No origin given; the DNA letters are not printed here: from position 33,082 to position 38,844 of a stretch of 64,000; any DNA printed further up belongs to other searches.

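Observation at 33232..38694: Domain architecture of the 1820-aa protein: beta-rich N-domain, ~800-aa helical region, MoxR-like AAA_5 core, helical/acidic C-terminus; no vWA partner domain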

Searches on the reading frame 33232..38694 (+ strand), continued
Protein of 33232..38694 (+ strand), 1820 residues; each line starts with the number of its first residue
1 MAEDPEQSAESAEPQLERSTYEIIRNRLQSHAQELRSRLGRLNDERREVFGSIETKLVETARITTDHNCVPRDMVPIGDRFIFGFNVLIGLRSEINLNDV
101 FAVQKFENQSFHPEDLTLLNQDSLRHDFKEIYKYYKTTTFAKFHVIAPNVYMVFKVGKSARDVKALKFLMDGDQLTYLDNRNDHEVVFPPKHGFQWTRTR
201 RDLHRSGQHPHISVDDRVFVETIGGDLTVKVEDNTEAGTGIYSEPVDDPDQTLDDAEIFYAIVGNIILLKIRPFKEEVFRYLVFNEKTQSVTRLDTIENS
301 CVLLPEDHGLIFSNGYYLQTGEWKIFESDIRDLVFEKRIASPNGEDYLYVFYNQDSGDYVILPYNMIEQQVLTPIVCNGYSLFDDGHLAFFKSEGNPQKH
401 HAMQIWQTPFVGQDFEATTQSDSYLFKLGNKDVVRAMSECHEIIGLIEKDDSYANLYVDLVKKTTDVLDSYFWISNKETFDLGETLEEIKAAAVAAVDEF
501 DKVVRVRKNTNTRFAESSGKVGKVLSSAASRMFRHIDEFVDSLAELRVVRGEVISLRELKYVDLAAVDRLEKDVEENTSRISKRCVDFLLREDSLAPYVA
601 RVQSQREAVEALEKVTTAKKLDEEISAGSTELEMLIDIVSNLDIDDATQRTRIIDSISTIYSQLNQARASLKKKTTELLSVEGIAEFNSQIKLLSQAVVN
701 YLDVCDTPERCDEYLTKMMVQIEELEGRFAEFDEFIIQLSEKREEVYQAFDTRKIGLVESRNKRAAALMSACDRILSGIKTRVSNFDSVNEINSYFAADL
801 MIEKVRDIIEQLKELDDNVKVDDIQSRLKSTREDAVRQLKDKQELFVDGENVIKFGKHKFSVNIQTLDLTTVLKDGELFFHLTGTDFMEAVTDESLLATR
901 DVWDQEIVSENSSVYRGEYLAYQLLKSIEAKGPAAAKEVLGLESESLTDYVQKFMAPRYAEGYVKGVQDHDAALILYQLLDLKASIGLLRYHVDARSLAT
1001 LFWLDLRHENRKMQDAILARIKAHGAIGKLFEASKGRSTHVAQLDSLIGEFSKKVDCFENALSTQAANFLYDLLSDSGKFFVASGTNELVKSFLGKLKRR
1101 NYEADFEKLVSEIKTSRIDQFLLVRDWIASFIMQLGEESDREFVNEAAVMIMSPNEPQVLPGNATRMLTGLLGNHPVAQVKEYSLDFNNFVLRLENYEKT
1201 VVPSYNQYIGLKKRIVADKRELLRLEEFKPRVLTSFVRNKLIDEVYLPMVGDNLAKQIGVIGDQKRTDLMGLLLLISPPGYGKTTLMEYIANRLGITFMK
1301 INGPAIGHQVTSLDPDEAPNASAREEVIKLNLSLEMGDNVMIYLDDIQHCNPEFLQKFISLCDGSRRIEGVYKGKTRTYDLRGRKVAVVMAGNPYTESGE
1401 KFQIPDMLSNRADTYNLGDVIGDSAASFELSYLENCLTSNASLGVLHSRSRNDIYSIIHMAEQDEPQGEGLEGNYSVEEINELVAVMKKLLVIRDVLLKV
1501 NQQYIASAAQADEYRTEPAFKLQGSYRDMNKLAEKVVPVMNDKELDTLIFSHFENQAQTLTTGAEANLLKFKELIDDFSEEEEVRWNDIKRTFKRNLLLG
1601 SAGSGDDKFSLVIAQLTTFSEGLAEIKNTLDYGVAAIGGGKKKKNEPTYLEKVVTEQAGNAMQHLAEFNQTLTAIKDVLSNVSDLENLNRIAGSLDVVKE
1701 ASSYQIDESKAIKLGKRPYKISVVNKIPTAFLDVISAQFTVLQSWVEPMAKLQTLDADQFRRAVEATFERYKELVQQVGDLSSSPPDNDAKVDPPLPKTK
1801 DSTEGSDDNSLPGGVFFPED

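Call 10: find_homologous_proteins(query=window:33232-38694:+, max_evalue=0.00001)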
Query window:33232-38694:+ (1820 aa): 5387 proteins with E <= 0.00001 among 8000 candidates; the best 120 are listed.
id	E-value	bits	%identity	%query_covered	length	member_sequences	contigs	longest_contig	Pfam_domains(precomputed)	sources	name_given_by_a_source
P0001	0.0e+0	4038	99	100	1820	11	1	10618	PF12458.14,PF00004.36,PF05496.19,PF25472.2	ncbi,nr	ncbi:MAG: DNA repair ATPase [Pirellulaceae bacterium]|nr:DNA repair ATPase [Pirellulaceae bacterium]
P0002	0.0e+0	3196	79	98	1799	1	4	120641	PF12458.14,PF00004.36,PF05496.19,PF07728.21,PF25472.2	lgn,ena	-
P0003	0.0e+0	3161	77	99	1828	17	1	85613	PF12458.14,PF00004.36,PF05496.19,PF07728.21,PF25472.2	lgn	-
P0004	0.0e+0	3043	74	99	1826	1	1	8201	PF12458.14,PF00004.36,PF05496.19,PF07728.21,PF25472.2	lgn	-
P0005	0.0e+0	3025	74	99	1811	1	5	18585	PF12458.14,PF00004.36,PF05496.19,PF07728.21,PF25472.2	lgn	-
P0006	0.0e+0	2641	66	98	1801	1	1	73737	PF12458.14,PF00004.36,PF25472.2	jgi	jgi:hypothetical protein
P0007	0.0e+0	2589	64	98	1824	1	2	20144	PF12458.14,PF00004.36,PF07728.21,PF25472.2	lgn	-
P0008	0.0e+0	2565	64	98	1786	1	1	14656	PF12458.14,PF00004.36,PF05496.19,PF07728.21,PF25472.2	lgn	-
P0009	0.0e+0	2519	63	97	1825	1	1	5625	PF12458.14,PF00004.36,PF05496.19,PF25472.2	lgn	-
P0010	0.0e+0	2506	63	98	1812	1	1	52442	PF12458.14,PF00004.36,PF05496.19,PF07728.21,PF25472.2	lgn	-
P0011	0.0e+0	2479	62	97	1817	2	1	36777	PF12458.14,PF00004.36,PF25472.2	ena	-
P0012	0.0e+0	2462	62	98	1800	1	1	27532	PF12458.14,PF00004.36,PF05496.19,PF25472.2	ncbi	-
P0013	0.0e+0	2457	62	97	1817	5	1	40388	PF12458.14,PF00004.36,PF25472.2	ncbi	-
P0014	0.0e+0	2455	61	97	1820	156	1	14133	PF12458.14,PF00004.36,PF25472.2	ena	-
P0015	0.0e+0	2443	61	98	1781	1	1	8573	PF12458.14,PF00004.36,PF13401.13,PF07728.21,PF25472.2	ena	-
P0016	0.0e+0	2437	61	98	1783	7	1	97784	PF12458.14,PF00004.36,PF07728.21,PF25472.2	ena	-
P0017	0.0e+0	2433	62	98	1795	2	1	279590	PF12458.14,PF00004.36,PF07728.21,PF25472.2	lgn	-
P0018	0.0e+0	2430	61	98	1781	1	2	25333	PF12458.14,PF00004.36,PF13401.13,PF05496.19,PF07728.21,PF25472.2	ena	-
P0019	0.0e+0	2424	61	98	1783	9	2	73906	PF12458.14,PF00004.36,PF07728.21,PF25472.2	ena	-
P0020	0.0e+0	2421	62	98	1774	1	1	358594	PF12458.14,PF00004.36,PF07728.21,PF25472.2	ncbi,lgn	ncbi:MAG: DNA repair ATPase [Planctomycetota bacterium]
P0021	0.0e+0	2420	61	98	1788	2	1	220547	PF12458.14,PF00004.36,PF05496.19,PF07728.21,PF25472.2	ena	-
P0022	0.0e+0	2419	61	98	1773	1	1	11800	PF12458.14,PF00004.36,PF07728.21,PF25472.2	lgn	-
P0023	0.0e+0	2417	61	98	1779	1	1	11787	PF12458.14,PF00004.36,PF05496.19,PF07728.21,PF25472.2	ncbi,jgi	ncbi:MAG: hypothetical protein ACI87E_002692 [Mariniblastus sp.]|jgi:hypothetical protein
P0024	0.0e+0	2416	62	98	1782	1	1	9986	PF12458.14,PF00004.36,PF05496.19,PF07728.21,PF25472.2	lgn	-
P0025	0.0e+0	2415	61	97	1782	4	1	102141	PF12458.14,PF00004.36,PF05496.19,PF07728.21,PF25472.2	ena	-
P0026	0.0e+0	2412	61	98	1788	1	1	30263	PF12458.14,PF00004.36,PF07728.21,PF25472.2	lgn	-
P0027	0.0e+0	2409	62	96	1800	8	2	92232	PF12458.14,PF00004.36,PF05496.19,PF07728.21,PF25472.2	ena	-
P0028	0.0e+0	2409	61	98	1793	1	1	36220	PF12458.14,PF00004.36,PF07728.21,PF25472.2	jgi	jgi:hypothetical protein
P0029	0.0e+0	2409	61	98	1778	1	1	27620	PF12458.14,PF00004.36,PF07728.21,PF25472.2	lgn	-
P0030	0.0e+0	2406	59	98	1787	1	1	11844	PF12458.14,PF00004.36,PF05496.19,PF07728.21,PF25472.2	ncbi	-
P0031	0.0e+0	2405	60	98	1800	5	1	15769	PF12458.14,PF00004.36,PF05496.19,PF07728.21,PF25472.2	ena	-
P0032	0.0e+0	2402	61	98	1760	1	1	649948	PF12458.14,PF00004.36,PF07728.21,PF25472.2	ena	-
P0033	0.0e+0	2401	60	98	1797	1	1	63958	PF12458.14,PF00004.36,PF07728.21,PF25472.2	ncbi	-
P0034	0.0e+0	2400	61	97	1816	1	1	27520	PF12458.14,PF00004.36,PF07728.21,PF25472.2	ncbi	-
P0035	0.0e+0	2398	60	98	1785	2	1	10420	PF12458.14,PF00004.36,PF05496.19,PF07728.21,PF25472.2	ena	-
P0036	0.0e+0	2396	61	98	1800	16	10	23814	PF12458.14,PF00004.36,PF05496.19,PF07728.21,PF25472.2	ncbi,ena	-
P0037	0.0e+0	2395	60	98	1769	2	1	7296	PF12458.14,PF00004.36,PF13401.13,PF05496.19,PF07728.21,PF25472.2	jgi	jgi:hypothetical protein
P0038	0.0e+0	2395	61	98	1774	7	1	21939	PF12458.14,PF00004.36,PF07728.21,PF25472.2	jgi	jgi:hypothetical protein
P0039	0.0e+0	2393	60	98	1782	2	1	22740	PF12458.14,PF00004.36,PF05496.19,PF07728.21,PF25472.2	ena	-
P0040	0.0e+0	2393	61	98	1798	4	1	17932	PF12458.14,PF00004.36,PF05496.19,PF07728.21,PF25472.2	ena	-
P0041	0.0e+0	2390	59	98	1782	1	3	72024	PF12458.14,PF00004.36,PF05496.19,PF25472.2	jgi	jgi:hypothetical protein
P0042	0.0e+0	2387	60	99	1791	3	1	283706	PF12458.14,PF00004.36,PF05496.19,PF07728.21,PF25472.2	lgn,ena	-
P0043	0.0e+0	2386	60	99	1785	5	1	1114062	PF12458.14,PF00004.36,PF05496.19,PF07728.21,PF25472.2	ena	-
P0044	0.0e+0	2385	60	98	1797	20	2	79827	PF12458.14,PF00004.36,PF05496.19,PF07728.21,PF25472.2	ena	-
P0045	0.0e+0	2384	61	98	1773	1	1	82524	PF12458.14,PF00004.36,PF05496.19,PF07728.21,PF25472.2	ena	-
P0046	0.0e+0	2383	60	98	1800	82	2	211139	PF12458.14,PF00004.36,PF07728.21,PF25472.2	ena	-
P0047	0.0e+0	2382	60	98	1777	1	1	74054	PF12458.14,PF00004.36,PF05496.19,PF07728.21,PF25472.2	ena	-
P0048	0.0e+0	2378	60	98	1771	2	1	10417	PF12458.14,PF00004.36,PF05496.19,PF07728.21,PF25472.2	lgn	-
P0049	0.0e+0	2376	61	97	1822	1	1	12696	PF12458.14,PF00004.36,PF07728.21,PF25472.2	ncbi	ncbi:MAG: DNA repair ATPase [Planctomycetota bacterium]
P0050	0.0e+0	2373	61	97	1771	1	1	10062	PF12458.14,PF00004.36,PF05496.19,PF07728.21,PF25472.2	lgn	-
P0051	0.0e+0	2368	60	98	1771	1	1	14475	PF12458.14,PF00004.36,PF07728.21,PF25472.2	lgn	-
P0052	0.0e+0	2367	60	98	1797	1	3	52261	PF12458.14,PF00004.36,PF05496.19,PF07728.21,PF25472.2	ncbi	-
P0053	0.0e+0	2367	61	98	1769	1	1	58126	PF12458.14,PF00004.36,PF07728.21,PF25472.2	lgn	-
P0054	0.0e+0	2367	59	97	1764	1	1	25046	PF12458.14,PF00004.36,PF13401.13,PF05496.19,PF07728.21,PF25472.2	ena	-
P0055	0.0e+0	2366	59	98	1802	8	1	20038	PF12458.14,PF00004.36,PF05496.19,PF07728.21,PF25472.2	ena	-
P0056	0.0e+0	2366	59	97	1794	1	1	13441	PF12458.14,PF00004.36,PF07728.21,PF25472.2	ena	-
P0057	0.0e+0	2364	60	98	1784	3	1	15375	PF12458.14,PF00004.36,PF13401.13,PF05496.19,PF07728.21,PF25472.2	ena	-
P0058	0.0e+0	2364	61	98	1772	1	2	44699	PF12458.14,PF00004.36,PF13401.13,PF07728.21,PF25472.2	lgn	-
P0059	0.0e+0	2361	60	98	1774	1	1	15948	PF12458.14,PF00004.36,PF05496.19,PF07728.21,PF25472.2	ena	-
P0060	0.0e+0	2360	61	98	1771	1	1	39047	PF12458.14,PF00004.36,PF07728.21,PF25472.2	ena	-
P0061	0.0e+0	2360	61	98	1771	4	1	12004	PF12458.14,PF00004.36,PF07728.21,PF25472.2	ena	-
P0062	0.0e+0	2350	60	95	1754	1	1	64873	PF12458.14,PF00004.36,PF05496.19,PF07728.21,PF25472.2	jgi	-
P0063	0.0e+0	2350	60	98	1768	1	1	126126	PF12458.14,PF00004.36,PF07728.21,PF25472.2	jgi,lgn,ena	jgi:hypothetical protein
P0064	0.0e+0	2350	60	98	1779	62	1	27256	PF12458.14,PF00004.36,PF07728.21,PF25472.2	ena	-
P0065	0.0e+0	2349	59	97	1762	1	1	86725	PF12458.14,PF00004.36,PF13401.13,PF05496.19,PF25472.2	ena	-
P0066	0.0e+0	2349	60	98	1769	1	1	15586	PF12458.14,PF00004.36,PF13401.13,PF07728.21,PF25472.2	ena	-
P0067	0.0e+0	2348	59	98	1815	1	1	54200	PF12458.14,PF00004.36,PF13401.13,PF25472.2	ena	-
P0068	0.0e+0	2348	60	97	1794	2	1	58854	PF12458.14,PF00004.36,PF07728.21,PF25472.2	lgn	-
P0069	0.0e+0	2348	60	98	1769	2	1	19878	PF12458.14,PF00004.36,PF07728.21,PF25472.2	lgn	-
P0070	0.0e+0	2345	60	97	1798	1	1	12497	PF12458.14,PF00004.36,PF05496.19,PF07728.21,PF25472.2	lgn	-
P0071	0.0e+0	2342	59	97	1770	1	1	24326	PF12458.14,PF00004.36,PF13401.13,PF05496.19,PF07728.21,PF25472.2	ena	-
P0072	0.0e+0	2340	60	98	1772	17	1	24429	PF12458.14,PF00004.36,PF07728.21,PF25472.2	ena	-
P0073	0.0e+0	2340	59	98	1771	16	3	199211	PF12458.14,PF00004.36,PF07728.21,PF25472.2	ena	-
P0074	0.0e+0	2338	58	98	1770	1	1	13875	PF12458.14,PF00004.36,PF05496.19,PF25472.2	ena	-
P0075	0.0e+0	2338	59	98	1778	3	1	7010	PF12458.14,PF00004.36,PF05496.19,PF07728.21,PF25472.2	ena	-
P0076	0.0e+0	2336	59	98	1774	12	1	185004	PF12458.14,PF00004.36,PF05496.19,PF07728.21,PF25472.2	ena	-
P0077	0.0e+0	2335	59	97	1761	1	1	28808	PF12458.14,PF00004.36,PF13401.13,PF05496.19,PF07728.21,PF25472.2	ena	-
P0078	0.0e+0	2335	58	98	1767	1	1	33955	PF12458.14,PF00004.36,PF13401.13,PF05496.19,PF07728.21,PF25472.2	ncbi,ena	-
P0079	0.0e+0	2334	58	99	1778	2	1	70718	PF12458.14,PF00004.36,PF07728.21,PF25472.2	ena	-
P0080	0.0e+0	2333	58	97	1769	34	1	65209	PF12458.14,PF00004.36,PF13401.13,PF07728.21,PF25472.2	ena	-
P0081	0.0e+0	2332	59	97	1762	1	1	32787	PF12458.14,PF00004.36,PF13401.13,PF05496.19,PF07728.21,PF25472.2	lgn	-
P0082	0.0e+0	2331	58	97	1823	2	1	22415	PF12458.14,PF00004.36,PF07728.21,PF25472.2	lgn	-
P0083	0.0e+0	2330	59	98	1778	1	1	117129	PF12458.14,PF00004.36,PF07728.21,PF25472.2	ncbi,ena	-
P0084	0.0e+0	2330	59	97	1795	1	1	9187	PF12458.14,PF00004.36,PF25472.2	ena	-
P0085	0.0e+0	2329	59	98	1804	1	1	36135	PF12458.14,PF00004.36,PF05496.19,PF07728.21,PF25472.2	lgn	-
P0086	0.0e+0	2329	59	97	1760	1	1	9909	PF12458.14,PF00004.36,PF13401.13,PF05496.19,PF07728.21,PF25472.2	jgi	-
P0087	0.0e+0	2326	59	97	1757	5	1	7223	PF12458.14,PF00004.36,PF13401.13,PF07728.21,PF25472.2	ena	-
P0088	0.0e+0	2324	60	96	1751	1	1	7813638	PF12458.14,PF00004.36,PF05496.19,PF07728.21,PF25472.2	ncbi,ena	-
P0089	0.0e+0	2324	59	98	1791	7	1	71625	PF12458.14,PF00004.36,PF07728.21,PF25472.2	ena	-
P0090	0.0e+0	2322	59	97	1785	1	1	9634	PF12458.14,PF00004.36,PF05496.19,PF07728.21,PF25472.2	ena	-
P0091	0.0e+0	2322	58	98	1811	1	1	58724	PF12458.14,PF00004.36,PF07728.21,PF25472.2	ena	-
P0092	0.0e+0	2319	58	98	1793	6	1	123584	PF12458.14,PF00004.36,PF07728.21,PF25472.2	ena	-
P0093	0.0e+0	2319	59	98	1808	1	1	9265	PF12458.14,PF00004.36,PF05496.19,PF07728.21,PF25472.2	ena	-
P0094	0.0e+0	2319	59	98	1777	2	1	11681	PF12458.14,PF00004.36,PF07728.21,PF25472.2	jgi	jgi:hypothetical protein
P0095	0.0e+0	2319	58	98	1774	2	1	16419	PF12458.14,PF00004.36,PF07728.21,PF25472.2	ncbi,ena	-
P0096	0.0e+0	2317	59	98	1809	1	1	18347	PF12458.14,PF00004.36,PF25472.2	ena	-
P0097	0.0e+0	2315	59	98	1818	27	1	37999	PF12458.14,PF00004.36,PF07728.21,PF25472.2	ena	-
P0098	0.0e+0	2315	58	98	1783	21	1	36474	PF12458.14,PF00004.36,PF07728.21,PF25472.2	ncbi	-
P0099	0.0e+0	2309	60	97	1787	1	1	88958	PF12458.14,PF00004.36,PF05496.19,PF07728.21,PF25472.2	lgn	-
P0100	0.0e+0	2308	59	98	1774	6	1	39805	PF12458.14,PF00004.36,PF25472.2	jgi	jgi:hypothetical protein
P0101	0.0e+0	2305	59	98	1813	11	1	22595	PF12458.14,PF00004.36,PF25472.2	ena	-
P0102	0.0e+0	2302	58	99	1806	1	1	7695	PF12458.14,PF00004.36,PF05496.19,PF07728.21,PF25472.2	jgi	-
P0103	0.0e+0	2301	58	98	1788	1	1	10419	PF12458.14,PF00004.36,PF07728.21,PF25472.2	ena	-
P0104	0.0e+0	2300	59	98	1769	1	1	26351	PF12458.14,PF00004.36,PF05496.19,PF07728.21,PF25472.2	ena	-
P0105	0.0e+0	2299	58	98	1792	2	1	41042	PF12458.14,PF00004.36,PF07728.21,PF25472.2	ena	-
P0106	0.0e+0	2299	58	98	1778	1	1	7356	PF12458.14,PF00004.36,PF05496.19,PF07728.21,PF25472.2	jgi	jgi:hypothetical protein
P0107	0.0e+0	2297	58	98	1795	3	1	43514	PF12458.14,PF00004.36,PF05496.19,PF07728.21,PF25472.2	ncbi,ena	-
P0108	0.0e+0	2297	58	98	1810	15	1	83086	PF12458.14,PF00004.36,PF05496.19,PF07728.21,PF25472.2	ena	-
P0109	0.0e+0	2295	57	98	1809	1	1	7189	PF12458.14,PF00004.36,PF05496.19,PF07728.21,PF25472.2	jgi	jgi:MoxR-like ATPase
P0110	0.0e+0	2294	57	97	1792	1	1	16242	PF12458.14,PF00004.36,PF05496.19,PF07728.21,PF25472.2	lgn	-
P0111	0.0e+0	2293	58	98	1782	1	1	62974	PF12458.14,PF00004.36,PF05496.19,PF07728.21,PF25472.2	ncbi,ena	-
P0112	0.0e+0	2293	58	98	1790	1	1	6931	PF12458.14,PF00004.36,PF07728.21,PF25472.2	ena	-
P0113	0.0e+0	2288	58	98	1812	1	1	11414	PF12458.14,PF00004.36,PF13401.13,PF05496.19,PF07728.21,PF25472.2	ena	-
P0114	0.0e+0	2287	58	97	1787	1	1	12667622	PF12458.14,PF00004.36,PF13401.13,PF05496.19,PF07728.21,PF25472.2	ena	-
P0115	0.0e+0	2286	60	96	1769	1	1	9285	PF12458.14,PF00004.36,PF25472.2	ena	-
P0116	0.0e+0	2286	57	98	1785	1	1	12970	PF12458.14,PF00004.36,PF07728.21,PF25472.2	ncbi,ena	-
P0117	0.0e+0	2285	57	98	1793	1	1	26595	PF12458.14,PF00004.36,PF07728.21,PF25472.2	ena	-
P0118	0.0e+0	2285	57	98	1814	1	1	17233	PF12458.14,PF00004.36,PF25472.2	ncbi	-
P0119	0.0e+0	2283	58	98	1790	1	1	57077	PF12458.14,PF00004.36,PF07728.21,PF25472.2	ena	-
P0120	0.0e+0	2283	57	98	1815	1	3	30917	PF12458.14,PF00004.36,PF05496.19,PF07728.21,PF25472.2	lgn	-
